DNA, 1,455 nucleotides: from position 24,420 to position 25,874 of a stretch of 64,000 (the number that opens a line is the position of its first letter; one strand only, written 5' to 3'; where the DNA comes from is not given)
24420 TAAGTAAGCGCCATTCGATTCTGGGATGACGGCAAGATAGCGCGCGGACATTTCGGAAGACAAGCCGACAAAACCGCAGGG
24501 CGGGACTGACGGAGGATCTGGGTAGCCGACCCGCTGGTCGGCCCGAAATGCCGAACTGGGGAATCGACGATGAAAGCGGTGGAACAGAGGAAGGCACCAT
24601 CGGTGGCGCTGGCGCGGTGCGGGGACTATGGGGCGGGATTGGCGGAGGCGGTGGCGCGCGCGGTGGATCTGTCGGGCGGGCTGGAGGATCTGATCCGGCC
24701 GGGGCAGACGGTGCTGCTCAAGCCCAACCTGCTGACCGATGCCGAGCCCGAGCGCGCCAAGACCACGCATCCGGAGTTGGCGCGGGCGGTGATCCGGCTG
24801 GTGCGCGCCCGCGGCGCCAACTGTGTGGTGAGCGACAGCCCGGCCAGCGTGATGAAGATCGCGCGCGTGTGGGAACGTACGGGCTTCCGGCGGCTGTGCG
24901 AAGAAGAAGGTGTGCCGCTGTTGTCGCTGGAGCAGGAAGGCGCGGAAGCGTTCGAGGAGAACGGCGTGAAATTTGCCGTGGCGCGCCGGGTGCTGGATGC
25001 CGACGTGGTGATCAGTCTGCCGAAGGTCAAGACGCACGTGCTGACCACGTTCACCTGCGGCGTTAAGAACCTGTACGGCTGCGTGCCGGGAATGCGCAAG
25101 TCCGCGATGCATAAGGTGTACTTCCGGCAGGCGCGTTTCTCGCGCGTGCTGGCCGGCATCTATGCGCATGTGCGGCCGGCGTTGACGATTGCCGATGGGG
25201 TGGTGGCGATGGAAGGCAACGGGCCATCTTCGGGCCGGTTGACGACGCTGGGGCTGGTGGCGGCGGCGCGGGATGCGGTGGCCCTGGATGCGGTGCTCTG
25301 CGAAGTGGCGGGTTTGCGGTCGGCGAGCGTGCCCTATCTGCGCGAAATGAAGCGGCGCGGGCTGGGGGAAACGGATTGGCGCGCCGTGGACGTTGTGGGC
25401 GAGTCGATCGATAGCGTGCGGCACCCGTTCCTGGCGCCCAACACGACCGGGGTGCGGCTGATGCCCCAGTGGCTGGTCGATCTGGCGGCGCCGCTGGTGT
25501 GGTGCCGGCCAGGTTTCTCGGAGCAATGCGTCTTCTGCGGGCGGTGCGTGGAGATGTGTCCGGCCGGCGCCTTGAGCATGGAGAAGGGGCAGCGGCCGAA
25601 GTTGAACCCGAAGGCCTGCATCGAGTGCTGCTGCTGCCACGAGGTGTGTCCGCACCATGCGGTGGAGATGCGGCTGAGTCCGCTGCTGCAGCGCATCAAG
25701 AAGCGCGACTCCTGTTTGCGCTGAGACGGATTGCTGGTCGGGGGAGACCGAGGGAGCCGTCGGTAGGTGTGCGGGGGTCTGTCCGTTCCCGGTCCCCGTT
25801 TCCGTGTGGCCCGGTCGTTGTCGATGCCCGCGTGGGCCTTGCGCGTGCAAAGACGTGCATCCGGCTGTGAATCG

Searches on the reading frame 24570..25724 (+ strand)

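Call 37: search_protein_families(library=pfam, proteins=[window:24570-25724:+], max_evalue=0.0001)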
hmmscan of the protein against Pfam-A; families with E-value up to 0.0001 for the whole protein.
window:24570-25724:+ (384 aa): 6 families
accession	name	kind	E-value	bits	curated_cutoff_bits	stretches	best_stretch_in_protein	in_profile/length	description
PF04015.17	DUF362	-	5e-56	190.4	24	1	48-244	1-199/200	Domain of unknown function (DUF362)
PF00037.32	Fer4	-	4.6e-09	36.2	21.1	1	318-335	6-23/24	4Fe-4S binding domain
PF12838.12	Fer4_7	-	4.3e-06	27.5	27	1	319-364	1-52/52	4Fe-4S dicluster domain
PF13237.11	Fer4_10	-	2.9e-05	24.4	25.5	1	318-361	7-53/53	4Fe-4S dicluster domain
PF13187.11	Fer4_9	-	4.2e-05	23.9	27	1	319-364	1-51/52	4Fe-4S dicluster domain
PF14697.11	Fer4_21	-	6.6e-05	23.4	35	0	318-367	6-59/59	4Fe-4S dicluster domain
